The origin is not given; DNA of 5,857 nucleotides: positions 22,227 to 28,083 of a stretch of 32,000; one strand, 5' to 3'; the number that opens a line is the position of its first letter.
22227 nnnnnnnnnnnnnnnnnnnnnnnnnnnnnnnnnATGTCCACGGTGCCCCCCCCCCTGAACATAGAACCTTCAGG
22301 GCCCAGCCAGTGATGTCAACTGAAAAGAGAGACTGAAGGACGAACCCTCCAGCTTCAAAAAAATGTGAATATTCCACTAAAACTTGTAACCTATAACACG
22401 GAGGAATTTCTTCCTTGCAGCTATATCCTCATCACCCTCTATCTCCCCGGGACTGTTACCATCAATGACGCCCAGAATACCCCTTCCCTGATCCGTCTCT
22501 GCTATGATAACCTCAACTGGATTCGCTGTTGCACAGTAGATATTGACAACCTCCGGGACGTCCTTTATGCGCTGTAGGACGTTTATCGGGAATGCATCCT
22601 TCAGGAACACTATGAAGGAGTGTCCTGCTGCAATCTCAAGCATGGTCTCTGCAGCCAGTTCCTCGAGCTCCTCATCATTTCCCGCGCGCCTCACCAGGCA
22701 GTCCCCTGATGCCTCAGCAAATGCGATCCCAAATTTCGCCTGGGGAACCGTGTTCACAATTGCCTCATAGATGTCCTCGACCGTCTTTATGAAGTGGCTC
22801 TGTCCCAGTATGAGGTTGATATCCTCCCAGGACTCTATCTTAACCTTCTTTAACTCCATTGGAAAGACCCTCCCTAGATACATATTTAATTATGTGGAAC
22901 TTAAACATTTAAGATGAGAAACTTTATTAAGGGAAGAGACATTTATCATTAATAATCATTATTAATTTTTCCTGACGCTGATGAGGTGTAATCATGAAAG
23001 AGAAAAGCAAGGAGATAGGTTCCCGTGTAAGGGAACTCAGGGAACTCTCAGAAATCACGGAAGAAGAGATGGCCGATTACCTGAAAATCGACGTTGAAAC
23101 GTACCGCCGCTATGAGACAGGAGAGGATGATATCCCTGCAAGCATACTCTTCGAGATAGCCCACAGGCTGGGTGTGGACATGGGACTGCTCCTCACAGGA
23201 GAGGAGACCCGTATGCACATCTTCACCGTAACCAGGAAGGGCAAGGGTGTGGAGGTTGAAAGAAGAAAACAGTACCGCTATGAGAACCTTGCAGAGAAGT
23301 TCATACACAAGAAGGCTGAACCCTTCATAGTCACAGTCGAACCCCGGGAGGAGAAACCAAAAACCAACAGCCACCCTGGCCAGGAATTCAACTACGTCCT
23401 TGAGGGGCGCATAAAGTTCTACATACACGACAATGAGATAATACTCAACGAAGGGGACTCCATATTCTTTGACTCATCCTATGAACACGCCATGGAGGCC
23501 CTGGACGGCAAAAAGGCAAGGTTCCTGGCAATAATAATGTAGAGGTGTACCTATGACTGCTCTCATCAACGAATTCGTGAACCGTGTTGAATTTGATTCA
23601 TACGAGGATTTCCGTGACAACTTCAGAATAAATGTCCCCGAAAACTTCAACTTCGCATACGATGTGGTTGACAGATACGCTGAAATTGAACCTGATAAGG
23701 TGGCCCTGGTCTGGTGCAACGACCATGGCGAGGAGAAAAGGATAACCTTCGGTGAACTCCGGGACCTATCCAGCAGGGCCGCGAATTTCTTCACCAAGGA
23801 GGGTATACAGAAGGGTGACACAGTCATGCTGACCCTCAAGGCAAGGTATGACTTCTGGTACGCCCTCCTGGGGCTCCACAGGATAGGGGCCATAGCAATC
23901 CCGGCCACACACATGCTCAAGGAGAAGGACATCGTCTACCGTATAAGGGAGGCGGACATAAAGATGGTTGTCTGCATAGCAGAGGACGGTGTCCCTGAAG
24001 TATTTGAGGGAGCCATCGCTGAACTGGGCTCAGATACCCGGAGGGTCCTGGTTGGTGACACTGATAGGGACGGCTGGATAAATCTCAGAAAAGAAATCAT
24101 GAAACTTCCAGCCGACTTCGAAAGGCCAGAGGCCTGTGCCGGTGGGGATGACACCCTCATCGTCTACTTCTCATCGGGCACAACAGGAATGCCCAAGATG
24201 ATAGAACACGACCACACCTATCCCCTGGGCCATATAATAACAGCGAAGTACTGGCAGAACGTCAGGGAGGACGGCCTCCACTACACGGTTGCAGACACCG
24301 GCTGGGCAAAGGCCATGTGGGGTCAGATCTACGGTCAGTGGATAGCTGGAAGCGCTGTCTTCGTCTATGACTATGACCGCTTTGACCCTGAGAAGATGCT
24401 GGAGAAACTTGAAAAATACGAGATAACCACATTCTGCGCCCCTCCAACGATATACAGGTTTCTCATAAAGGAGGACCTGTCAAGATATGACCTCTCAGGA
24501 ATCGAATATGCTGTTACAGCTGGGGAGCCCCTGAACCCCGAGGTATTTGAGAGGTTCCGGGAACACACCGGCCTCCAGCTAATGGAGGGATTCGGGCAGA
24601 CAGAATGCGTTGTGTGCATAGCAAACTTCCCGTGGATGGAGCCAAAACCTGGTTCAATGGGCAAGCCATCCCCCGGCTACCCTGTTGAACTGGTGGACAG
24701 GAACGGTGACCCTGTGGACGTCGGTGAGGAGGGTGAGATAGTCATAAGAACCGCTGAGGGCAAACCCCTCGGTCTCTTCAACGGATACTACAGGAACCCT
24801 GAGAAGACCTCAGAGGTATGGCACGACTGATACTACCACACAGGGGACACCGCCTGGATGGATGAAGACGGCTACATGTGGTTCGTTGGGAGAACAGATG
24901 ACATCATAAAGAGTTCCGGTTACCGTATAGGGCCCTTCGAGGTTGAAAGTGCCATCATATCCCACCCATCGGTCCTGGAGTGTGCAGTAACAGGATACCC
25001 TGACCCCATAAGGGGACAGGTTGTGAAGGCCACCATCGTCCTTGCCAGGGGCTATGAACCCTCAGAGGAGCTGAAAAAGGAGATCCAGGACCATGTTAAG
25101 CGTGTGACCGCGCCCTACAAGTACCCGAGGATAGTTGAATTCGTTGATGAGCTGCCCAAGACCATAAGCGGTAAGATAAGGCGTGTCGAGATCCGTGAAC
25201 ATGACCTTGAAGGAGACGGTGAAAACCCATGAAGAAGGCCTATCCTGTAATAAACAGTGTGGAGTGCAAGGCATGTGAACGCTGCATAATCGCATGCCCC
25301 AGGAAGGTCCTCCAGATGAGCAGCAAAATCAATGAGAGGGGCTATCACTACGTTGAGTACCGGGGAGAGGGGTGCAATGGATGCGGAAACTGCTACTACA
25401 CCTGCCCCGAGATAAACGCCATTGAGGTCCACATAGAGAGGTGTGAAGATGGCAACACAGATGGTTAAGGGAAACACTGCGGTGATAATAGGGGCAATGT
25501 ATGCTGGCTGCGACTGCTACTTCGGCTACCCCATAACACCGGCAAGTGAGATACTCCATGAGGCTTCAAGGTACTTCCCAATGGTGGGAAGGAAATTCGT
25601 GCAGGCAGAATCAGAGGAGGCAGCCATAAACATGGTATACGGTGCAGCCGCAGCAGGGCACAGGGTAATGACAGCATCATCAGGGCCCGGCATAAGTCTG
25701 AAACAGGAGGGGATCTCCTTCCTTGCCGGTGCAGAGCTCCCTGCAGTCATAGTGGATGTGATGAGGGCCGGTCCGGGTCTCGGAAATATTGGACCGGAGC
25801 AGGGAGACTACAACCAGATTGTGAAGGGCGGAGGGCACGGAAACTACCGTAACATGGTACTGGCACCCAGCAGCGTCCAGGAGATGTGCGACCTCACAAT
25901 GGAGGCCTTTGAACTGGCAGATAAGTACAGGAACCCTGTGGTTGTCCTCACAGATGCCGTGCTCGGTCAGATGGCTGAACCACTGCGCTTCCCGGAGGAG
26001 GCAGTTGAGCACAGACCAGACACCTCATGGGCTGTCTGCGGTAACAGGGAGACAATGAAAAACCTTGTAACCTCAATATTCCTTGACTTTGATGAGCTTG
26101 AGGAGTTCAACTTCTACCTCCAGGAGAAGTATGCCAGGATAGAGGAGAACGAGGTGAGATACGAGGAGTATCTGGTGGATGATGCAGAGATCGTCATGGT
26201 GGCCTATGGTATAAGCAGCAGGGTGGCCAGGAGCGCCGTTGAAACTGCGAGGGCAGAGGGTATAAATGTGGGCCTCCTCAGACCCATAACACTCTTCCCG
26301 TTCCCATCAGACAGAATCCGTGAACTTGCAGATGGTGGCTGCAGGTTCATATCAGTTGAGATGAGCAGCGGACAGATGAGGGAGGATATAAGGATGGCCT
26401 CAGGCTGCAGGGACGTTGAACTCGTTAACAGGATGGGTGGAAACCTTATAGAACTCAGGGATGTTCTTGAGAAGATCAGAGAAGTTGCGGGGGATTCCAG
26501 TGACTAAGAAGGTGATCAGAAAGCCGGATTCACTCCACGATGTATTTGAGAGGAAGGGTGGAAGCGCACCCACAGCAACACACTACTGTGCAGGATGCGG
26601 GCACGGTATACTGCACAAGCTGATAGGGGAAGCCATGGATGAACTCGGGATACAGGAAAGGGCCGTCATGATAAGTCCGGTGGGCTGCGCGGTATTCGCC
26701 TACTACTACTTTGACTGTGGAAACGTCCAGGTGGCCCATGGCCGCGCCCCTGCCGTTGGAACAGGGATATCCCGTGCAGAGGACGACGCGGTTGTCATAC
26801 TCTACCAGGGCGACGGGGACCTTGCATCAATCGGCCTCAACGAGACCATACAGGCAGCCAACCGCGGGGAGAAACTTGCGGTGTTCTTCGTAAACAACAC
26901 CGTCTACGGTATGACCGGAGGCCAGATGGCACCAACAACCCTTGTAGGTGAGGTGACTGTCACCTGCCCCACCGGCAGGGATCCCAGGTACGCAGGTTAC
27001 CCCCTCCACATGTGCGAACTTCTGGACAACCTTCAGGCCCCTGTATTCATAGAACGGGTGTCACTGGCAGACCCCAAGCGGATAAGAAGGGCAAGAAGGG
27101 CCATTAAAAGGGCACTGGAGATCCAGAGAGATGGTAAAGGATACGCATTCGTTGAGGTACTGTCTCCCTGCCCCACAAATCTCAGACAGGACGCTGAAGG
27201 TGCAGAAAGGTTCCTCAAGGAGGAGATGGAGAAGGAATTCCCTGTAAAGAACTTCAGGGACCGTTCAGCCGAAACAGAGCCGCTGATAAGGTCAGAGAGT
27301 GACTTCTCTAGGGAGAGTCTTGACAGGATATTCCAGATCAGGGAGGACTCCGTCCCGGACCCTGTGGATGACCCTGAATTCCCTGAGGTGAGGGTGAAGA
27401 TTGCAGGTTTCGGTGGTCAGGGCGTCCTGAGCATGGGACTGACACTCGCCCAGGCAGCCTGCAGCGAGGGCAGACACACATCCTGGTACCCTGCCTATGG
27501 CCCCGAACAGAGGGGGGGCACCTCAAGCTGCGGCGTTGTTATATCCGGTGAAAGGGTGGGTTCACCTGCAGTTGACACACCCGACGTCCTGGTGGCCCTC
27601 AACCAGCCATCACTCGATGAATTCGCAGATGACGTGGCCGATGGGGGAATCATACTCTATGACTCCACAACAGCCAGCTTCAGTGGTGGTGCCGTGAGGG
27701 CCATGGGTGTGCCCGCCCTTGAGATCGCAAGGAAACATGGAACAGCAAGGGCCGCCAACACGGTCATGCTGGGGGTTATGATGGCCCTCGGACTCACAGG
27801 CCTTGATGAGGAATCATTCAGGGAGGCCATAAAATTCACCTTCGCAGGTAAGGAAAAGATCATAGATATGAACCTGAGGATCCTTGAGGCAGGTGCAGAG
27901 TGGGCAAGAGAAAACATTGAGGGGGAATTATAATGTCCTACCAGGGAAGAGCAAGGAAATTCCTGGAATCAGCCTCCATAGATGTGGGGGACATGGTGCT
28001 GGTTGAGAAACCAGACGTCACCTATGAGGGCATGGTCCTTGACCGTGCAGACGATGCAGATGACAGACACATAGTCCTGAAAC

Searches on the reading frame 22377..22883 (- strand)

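Call 85: search_protein_families(library=pfam, proteins=[window:22377-22883:-], max_evalue=0.001)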
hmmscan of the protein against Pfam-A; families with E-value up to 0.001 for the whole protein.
window:22377-22883:- (168 aa): 1 family
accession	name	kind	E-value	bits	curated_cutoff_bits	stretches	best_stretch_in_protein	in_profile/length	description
PF04008.19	Adenosine_kin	-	1.1e-75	253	25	1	14-167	1-154/154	Adenosine specific kinase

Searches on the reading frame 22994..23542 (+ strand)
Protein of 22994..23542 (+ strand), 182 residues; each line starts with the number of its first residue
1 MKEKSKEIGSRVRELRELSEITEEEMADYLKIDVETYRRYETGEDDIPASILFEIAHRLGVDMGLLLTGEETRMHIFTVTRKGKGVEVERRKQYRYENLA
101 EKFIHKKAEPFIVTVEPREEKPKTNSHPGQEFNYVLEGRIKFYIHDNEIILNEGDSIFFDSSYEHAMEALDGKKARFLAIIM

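Call 86: search_protein_families(library=pfam, proteins=[window:22994-23542:+], max_evalue=0.001)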
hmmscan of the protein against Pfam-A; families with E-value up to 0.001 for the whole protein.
window:22994-23542:+ (182 aa): 4 families
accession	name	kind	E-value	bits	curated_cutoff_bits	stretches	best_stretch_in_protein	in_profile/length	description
PF07883.17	Cupin_2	-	1.2e-17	63.8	27.2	1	112-180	2-69/70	Cupin domain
PF01381.28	HTH_3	-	5.1e-10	39.7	23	1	12-65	1-54/55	Helix-turn-helix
PF12844.13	HTH_19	-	3.2e-06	27.4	30.2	1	9-70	1-62/64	Helix-turn-helix domain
PF13560.12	HTH_31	-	1.6e-05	25.6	27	1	7-62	1-57/64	Helix-turn-helix domain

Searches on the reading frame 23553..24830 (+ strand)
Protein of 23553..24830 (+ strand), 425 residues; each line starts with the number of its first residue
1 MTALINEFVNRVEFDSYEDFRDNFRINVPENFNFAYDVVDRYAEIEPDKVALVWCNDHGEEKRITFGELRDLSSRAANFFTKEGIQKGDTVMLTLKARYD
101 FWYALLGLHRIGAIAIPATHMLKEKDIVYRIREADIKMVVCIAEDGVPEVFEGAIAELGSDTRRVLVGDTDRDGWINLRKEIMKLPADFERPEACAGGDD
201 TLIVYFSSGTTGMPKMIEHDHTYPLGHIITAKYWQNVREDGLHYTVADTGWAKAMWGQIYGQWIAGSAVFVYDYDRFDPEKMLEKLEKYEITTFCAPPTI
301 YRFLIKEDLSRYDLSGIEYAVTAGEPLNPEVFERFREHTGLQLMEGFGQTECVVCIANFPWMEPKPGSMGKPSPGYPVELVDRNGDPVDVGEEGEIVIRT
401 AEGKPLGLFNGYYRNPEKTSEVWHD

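Call 86: search_protein_families(library=pfam, proteins=[window:23553-24830:+], max_evalue=0.001)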
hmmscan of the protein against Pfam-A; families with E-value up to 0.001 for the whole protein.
window:23553-24830:+ (425 aa): 1 family
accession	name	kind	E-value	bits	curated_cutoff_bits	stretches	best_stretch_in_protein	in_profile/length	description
PF00501.34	AMP-binding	-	3.6e-69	233.9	29.9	1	40-413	2-384/384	AMP-binding enzyme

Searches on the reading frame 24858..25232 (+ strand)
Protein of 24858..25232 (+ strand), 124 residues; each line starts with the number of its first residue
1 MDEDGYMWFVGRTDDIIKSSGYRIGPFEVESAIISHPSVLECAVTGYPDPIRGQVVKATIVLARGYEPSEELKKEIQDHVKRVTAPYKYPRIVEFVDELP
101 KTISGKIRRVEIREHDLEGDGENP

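Call 86: search_protein_families(library=pfam, proteins=[window:24858-25232:+], max_evalue=0.001)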
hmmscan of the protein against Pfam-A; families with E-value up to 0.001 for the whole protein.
window:24858-25232:+ (124 aa): 1 family
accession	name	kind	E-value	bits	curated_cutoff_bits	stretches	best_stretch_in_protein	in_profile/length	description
PF13193.12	AMP-binding_C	-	1.8e-25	90.1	24.5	1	28-106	1-76/76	AMP-binding enzyme C-terminal domain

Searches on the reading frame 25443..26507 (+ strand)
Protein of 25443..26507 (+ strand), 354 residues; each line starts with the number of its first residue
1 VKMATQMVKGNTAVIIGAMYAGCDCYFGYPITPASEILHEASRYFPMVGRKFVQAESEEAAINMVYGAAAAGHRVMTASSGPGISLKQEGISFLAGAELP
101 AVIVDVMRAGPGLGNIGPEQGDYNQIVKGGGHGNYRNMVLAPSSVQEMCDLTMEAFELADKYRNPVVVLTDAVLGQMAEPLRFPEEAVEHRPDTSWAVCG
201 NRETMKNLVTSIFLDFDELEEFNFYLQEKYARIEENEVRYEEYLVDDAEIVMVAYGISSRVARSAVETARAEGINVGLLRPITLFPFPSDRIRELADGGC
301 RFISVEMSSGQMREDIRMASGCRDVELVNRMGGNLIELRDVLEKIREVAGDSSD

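Call 86: search_protein_families(library=pfam, proteins=[window:25443-26507:+], max_evalue=0.001)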
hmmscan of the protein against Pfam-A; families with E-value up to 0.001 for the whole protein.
window:25443-26507:+ (354 aa): 3 families
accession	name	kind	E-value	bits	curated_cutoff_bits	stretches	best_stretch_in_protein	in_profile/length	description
PF01855.24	POR_N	-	3.6e-52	177.8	27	1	17-189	2-173/231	Pyruvate flavodoxin/ferredoxin oxidoreductase, thiamine diP-bdg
PF17147.9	PFOR_II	-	8.7e-27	93.9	27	1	248-341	1-102/102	Pyruvate:ferredoxin oxidoreductase core domain II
PF02780.25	Transketolase_C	-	4.1e-06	27.2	25.9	1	244-306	6-68/124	Transketolase, C-terminal domain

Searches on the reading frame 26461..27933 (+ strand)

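Call 86: search_protein_families(library=pfam, proteins=[window:26461-27933:+], max_evalue=0.001)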
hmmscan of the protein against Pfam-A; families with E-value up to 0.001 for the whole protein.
window:26461-27933:+ (490 aa): 2 families
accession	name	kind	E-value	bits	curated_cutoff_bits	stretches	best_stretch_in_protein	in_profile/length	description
PF01558.24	POR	-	5.1e-45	154.2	27.4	1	318-480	1-173/173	Pyruvate ferredoxin/flavodoxin oxidoreductase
PF02775.26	TPP_enzyme_C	-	1.1e-18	67.9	21.9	1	82-233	20-151/151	Thiamine pyrophosphate enzyme, C-terminal TPP binding domain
